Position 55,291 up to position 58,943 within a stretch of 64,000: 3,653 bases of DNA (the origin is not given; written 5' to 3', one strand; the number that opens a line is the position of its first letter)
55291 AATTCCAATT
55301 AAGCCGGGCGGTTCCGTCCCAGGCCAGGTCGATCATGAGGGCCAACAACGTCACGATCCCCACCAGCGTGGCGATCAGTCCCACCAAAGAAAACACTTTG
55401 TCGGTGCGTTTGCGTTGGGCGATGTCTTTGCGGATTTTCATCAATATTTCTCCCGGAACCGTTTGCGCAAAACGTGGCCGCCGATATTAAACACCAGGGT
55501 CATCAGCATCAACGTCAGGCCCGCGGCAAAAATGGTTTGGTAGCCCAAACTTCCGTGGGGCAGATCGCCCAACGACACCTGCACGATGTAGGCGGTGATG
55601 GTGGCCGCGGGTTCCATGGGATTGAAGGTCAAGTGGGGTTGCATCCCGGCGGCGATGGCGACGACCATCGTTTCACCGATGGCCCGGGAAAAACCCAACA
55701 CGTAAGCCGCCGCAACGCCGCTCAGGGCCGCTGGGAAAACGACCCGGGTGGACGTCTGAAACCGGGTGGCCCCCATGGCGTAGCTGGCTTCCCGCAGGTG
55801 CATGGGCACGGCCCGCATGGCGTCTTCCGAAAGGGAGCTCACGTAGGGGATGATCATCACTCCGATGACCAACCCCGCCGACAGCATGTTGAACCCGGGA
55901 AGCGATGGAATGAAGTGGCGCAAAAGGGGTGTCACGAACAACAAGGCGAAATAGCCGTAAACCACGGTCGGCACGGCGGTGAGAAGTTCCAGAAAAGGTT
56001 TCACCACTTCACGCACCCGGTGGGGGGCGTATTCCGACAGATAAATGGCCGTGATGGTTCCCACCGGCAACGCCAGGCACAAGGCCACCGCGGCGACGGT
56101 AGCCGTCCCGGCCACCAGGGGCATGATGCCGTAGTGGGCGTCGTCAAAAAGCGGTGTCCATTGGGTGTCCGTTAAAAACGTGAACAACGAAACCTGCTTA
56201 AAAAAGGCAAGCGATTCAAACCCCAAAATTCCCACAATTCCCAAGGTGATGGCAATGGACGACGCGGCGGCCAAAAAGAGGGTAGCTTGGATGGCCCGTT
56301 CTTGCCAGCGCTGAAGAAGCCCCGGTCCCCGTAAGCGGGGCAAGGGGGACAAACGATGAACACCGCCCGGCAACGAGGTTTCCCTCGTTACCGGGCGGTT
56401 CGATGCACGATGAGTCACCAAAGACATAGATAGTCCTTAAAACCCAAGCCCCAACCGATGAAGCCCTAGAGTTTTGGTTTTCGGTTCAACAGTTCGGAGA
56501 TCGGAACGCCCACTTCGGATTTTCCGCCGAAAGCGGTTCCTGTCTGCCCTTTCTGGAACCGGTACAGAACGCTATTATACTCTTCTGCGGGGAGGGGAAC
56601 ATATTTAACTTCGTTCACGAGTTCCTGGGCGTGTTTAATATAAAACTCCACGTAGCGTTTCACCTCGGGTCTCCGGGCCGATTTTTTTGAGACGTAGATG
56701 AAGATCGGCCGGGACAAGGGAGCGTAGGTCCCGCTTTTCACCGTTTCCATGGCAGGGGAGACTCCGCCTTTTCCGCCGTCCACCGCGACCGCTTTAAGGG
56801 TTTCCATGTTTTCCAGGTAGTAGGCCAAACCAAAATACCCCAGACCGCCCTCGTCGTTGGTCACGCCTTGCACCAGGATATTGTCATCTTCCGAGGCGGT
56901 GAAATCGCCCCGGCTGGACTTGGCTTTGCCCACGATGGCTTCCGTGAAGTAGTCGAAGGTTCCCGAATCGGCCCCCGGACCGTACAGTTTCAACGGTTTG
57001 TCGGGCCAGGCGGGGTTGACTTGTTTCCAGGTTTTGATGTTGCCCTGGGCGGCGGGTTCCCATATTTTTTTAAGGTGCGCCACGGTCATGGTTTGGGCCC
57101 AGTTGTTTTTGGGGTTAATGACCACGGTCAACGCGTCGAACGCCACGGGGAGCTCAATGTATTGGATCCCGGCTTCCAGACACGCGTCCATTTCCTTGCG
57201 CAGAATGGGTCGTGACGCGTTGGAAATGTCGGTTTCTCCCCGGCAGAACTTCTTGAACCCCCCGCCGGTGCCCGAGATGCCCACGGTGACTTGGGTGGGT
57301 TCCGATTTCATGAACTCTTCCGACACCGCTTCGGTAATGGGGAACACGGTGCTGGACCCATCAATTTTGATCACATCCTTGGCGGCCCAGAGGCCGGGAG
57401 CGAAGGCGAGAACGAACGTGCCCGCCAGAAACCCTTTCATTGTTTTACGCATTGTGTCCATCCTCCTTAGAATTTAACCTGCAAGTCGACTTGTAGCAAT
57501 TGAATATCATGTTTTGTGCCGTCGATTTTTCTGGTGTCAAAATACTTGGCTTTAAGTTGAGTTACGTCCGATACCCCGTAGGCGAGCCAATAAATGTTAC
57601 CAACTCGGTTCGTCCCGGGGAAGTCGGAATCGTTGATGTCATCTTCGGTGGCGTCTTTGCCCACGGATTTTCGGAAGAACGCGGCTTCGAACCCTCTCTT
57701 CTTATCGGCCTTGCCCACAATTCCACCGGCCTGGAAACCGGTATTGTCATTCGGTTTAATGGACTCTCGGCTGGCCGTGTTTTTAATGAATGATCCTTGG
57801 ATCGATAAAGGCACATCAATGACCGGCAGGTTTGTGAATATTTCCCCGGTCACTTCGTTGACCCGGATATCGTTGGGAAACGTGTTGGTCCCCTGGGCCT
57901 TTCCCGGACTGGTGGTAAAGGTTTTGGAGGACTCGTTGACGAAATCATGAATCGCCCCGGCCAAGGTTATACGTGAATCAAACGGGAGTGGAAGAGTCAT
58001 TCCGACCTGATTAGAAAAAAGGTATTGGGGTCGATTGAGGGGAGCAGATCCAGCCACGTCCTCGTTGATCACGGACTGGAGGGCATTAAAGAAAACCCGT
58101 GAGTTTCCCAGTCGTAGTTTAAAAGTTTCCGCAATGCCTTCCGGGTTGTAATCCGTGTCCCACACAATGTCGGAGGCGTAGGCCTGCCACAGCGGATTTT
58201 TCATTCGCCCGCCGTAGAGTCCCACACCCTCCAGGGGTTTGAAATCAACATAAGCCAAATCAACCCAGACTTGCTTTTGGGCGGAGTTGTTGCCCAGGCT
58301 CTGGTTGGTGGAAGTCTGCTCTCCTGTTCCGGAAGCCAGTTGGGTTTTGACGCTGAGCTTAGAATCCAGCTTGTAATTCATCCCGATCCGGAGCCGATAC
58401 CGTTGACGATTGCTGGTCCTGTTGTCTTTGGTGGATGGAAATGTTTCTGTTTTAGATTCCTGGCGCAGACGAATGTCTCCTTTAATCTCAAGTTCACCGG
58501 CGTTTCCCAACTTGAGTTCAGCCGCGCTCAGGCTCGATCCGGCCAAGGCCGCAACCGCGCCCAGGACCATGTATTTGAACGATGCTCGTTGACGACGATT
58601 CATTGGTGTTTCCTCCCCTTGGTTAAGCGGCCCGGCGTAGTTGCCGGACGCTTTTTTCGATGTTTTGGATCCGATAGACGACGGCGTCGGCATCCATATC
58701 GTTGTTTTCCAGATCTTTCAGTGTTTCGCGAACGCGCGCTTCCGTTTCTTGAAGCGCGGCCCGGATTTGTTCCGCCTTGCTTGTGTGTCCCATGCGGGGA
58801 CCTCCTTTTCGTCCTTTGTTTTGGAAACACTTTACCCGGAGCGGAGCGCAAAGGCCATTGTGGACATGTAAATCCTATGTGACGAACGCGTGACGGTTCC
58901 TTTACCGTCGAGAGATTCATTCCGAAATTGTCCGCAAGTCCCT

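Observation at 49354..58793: Phosphate island: convergent ppx/ppk1 next to phoU-pstBACS-porin-small ORF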

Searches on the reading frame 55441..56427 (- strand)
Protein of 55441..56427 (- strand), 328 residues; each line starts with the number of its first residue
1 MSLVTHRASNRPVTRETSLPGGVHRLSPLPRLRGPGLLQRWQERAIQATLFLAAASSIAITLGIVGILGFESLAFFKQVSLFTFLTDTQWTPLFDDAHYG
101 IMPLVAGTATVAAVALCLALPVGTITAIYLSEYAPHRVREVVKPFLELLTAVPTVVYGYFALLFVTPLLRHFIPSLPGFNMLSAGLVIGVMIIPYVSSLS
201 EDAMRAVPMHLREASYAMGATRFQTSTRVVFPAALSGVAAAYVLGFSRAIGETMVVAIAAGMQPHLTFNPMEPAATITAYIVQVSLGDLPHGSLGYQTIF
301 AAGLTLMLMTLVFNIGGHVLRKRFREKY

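Call 7: search_protein_families(library=pfam, proteins=[window:55441-56427:-], max_evalue=0.01)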
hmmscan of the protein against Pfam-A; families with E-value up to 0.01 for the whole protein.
window:55441-56427:- (328 aa): 1 family
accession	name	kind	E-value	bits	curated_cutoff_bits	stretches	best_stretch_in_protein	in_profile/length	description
PF00528.27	BPD_transp_1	-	5.9e-22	78.7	26.4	1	120-325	2-183/184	Binding-protein-dependent transport system inner membrane component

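Call 8: search_protein_families(library=ncbifam, proteins=[window:55441-56427:-], max_evalue=0.01)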
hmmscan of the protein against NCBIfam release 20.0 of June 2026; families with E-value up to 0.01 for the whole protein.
window:55441-56427:- (328 aa): 25 families
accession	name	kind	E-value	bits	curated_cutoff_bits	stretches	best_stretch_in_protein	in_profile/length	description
TIGR02138.1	phosphate_pstC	equivalog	1.1e-79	267.5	196.45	1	43-324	1-295/296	phosphate ABC transporter permease subunit PstC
TIGR00974.1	3a0107s02c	equivalog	9.8e-45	152.8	193.45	1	49-325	10-271/272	phosphate ABC transporter permease PstA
NF008435.0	PRK11275.1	equivalog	1.5e-27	96.6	502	2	178-311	167-299/319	phosphate ABC transporter permease PstC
NF008430.0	PRK11268.1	equivalog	3.6e-18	65.6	439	1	56-320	34-289/295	phosphate ABC transporter permease PstA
TIGR02141.1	modB_ABC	equivalog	9.4e-15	54.8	182.6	1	110-265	5-164/208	molybdate ABC transporter permease subunit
TIGR01581.1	Mo_ABC_porter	hypoth_equivalog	2e-13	50.4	210.3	1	111-261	29-183/225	ABC transporter permease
NF006939.0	PRK09421.1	equivalog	6e-11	42.2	262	1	108-253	15-165/230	molybdate ABC transporter permease subunit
NF038017.1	ABC_perm1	subfamily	3.5e-09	36.9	100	1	105-261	4-151/184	ABC transporter permease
TIGR02139.1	permease_CysT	equivalog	1.1e-08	35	246.1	1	107-265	54-216/265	sulfate ABC transporter permease subunit CysT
TIGR00969.1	3a0106s02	subfamily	1.1e-08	34.9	240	1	108-262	66-224/272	sulfate ABC transporter permease subunit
NF007047.0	PRK09500.1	equivalog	2.5e-07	30.6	326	1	102-262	57-209/257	spermidine/putrescine ABC transporter permease PotC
NF008049.0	PRK10782.1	subfamily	5.1e-07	29.6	212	1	113-261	25-170/217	methionine ABC transporter permease MetI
NF040839.1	tungstate_WtpB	equivalog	1.1e-06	28.4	340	1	101-260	42-204/251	tungstate ABC transporter permease WtpB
TIGR03416.1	ABC_choXWV_perm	equivalog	2.4e-05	23.9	363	1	110-241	97-210/267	choline ABC transporter permease subunit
NF008208.0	PRK10971.1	equivalog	8.2e-05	22.2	415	1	110-262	65-221/277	sulfate/thiosulfate ABC transporter permease CysT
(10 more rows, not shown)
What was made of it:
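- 55441..56427 (-): pstC permease. TIGR02138 at 267.5 bits, cut-off 196.45 (call 8).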

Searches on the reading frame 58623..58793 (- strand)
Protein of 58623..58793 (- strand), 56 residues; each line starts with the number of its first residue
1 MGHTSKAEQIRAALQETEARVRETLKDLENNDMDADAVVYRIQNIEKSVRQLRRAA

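Call 7: search_protein_families(library=pfam, proteins=[window:58623-58793:-], max_evalue=0.01)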
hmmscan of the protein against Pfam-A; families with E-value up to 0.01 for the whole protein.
window:58623-58793:- (56 aa): 1 family
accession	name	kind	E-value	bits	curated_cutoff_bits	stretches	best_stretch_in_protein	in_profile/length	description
PF06103.16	DUF948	-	0.0035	17.9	37.2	1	7-53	42-88/89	Bacterial protein of unknown function (DUF948)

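Call 8: search_protein_families(library=ncbifam, proteins=[window:58623-58793:-], max_evalue=0.01)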
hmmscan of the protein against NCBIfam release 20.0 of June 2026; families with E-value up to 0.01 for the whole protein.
window:58623-58793:- (56 aa): 0 families

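Call 57: find_homologous_proteins(query=window:58623-58793:-, max_evalue=0.01)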
Query window:58623-58793:- (56 aa): 3 proteins with E <= 0.01 among 3 candidates.
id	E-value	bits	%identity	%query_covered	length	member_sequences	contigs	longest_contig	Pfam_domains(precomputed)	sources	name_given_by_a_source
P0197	7.4e-26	105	98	100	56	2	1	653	-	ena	-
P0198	6.1e-25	102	95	100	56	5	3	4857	-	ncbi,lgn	-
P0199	1.7e-24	100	96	100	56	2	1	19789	-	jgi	jgi:predicted nuclease with TOPRIM domain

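Call 69: search_protein_representatives(protein=window:58623-58793:-)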
Query: 56 residues. Proteins with E-value up to 0.001 (for the whole library): 11; up to 1e-10: 2; up to 1e-30: 0. The best 11 are listed.
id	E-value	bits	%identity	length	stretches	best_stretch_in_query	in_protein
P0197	2.4e-26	104.7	98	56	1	1-56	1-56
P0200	1.6e-13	65.1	50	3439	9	21-43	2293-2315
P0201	2.2e-10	55.5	67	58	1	6-56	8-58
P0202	2.2e-07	46.2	55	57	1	6-56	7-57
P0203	1.9e-06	43.4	51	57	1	4-56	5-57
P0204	2.1e-06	43.2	36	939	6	20-42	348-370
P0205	1.8e-05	40.4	49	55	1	6-52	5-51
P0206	9.6e-05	38.1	42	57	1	4-56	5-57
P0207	2.7e-04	36.7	47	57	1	6-56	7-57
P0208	4.8e-04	36.0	44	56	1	3-54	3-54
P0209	5.6e-04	35.7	58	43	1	6-41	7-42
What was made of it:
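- Tried and rejected: An exhaustive phmmer search found only about nine small-protein clusters (call 69).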

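Call 83: search_protein_families(library=pfam, alignment_id=A5, max_evalue=0.1)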
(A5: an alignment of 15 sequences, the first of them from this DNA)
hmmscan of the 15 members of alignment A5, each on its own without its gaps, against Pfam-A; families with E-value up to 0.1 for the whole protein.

A. member 1, seq(56 aa): 4 families
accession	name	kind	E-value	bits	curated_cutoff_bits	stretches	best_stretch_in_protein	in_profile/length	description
PF06103.16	DUF948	-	0.0035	17.9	37.2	1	7-53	42-88/89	Bacterial protein of unknown function (DUF948)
PF16752.10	TBCC_N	-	0.015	16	27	1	4-55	28-77/115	Tubulin-specific chaperone C N-terminal domain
PF09486.15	HrpB7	-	0.017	16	29.7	1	5-53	93-141/157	Bacterial type III secretion protein (HrpB7)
PF22563.2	iREC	-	0.06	13.8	27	1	8-55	21-69/115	Inactive Receiver domain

B. families by the number of members that match (of 15 scanned): 16 families
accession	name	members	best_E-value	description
PF06103.16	DUF948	1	0.0035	Bacterial protein of unknown function (DUF948)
PF17082.10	Spc29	1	0.0035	Spindle Pole Component 29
PF20859.2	RHA1_ro05818_N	1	0.0063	Hypothetical protein RHA1_ro05818, N-terminal helical domain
PF15898.10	PRKG1_interact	1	0.014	cGMP-dependent protein kinase interacting domain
PF16752.10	TBCC_N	1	0.015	Tubulin-specific chaperone C N-terminal domain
PF11650.14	P22_Tail-4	1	0.015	P22 tail accessory factor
PF09486.15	HrpB7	1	0.017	Bacterial type III secretion protein (HrpB7)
PF08767.17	CRM1_C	1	0.017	CRM1 C terminal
PF06769.20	YoeB_toxin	1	0.03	YoeB-like toxin of bacterial type II toxin-antitoxin system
PF13874.11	Nup54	1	0.046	Nucleoporin complex subunit 54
PF07544.18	Med9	1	0.05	RNA polymerase II transcription mediator complex subunit 9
PF10732.14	DUF2524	1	0.051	Protein of unknown function (DUF2524)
PF22563.2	iREC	1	0.06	Inactive Receiver domain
PF21990.2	SH2_1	1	0.075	SH2 domain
PF24510.1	TXNDC16_3rd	1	0.076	TXNDC16 third thioredoxin-like domain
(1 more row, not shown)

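Call 92: predict_structure(protein=window:58623-58793:-)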
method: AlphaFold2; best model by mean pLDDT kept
length: 56 residues; sequences in the alignment: 1
mean_pLDDT: 89.5   pTM: 0.65
mean pLDDT of the five models: 89.5, 88.5, 86.8, 84.2, 83.4
residues with pLDDT >= 90: 38; 70-90: 16; 50-70: 2; < 50: 0
segments of 3 or more residues with pLDDT < 50: none
pLDDT, mean of each block of 10 residues (from residue 1): 80 93 92 90 93 87
secondary structure, 60 per line:
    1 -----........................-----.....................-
elements in order: H6-29 H35-55
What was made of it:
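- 58623..58793 (-): 56-aa small protein, first cistron; predicted two-helix hairpin; function unknown. AlphaFold pLDDT 89.5, helices 6-29 and 35-55 (call 92).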
